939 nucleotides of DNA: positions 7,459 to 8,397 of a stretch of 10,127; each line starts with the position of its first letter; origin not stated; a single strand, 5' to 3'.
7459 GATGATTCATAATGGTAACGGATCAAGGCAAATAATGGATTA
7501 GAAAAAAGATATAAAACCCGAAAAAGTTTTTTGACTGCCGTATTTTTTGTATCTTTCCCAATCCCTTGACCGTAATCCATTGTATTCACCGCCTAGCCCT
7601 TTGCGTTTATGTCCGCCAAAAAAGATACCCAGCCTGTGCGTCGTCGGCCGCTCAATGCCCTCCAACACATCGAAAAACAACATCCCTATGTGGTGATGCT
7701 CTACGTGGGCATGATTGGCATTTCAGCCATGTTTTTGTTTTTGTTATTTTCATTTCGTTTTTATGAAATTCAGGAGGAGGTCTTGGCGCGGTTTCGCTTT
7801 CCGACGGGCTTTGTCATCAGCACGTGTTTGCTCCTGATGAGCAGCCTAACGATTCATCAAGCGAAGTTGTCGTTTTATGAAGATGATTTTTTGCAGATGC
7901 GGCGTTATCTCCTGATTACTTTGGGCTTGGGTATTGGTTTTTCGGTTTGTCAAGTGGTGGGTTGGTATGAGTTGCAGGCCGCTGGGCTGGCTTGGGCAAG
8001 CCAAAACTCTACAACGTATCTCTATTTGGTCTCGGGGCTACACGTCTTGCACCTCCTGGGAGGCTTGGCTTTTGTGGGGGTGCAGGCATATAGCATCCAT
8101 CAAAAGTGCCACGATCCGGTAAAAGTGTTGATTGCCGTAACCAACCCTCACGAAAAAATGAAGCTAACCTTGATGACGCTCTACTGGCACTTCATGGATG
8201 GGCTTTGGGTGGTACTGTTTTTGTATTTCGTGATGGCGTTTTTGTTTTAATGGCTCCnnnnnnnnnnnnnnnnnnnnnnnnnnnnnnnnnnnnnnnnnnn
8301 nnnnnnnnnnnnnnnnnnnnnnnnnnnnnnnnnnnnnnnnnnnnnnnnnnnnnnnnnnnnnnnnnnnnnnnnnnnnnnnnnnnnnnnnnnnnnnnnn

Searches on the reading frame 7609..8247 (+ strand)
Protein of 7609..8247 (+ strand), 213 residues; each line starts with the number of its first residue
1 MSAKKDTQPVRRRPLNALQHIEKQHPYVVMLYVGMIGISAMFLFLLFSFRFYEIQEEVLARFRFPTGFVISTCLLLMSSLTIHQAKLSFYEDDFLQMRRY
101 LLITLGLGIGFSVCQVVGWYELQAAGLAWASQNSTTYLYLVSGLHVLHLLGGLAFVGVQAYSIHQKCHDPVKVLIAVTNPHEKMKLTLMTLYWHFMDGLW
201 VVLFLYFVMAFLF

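Call 66: search_protein_families(library=pfam, proteins=[window:7609-8247:+], max_evalue=0.001)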
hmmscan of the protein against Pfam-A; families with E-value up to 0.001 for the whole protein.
window:7609-8247:+ (213 aa): 1 family
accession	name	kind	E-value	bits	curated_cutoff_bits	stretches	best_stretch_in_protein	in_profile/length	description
PF00510.24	COX3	-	2.8e-07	31.1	23.8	1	70-207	129-253/258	Cytochrome c oxidase subunit III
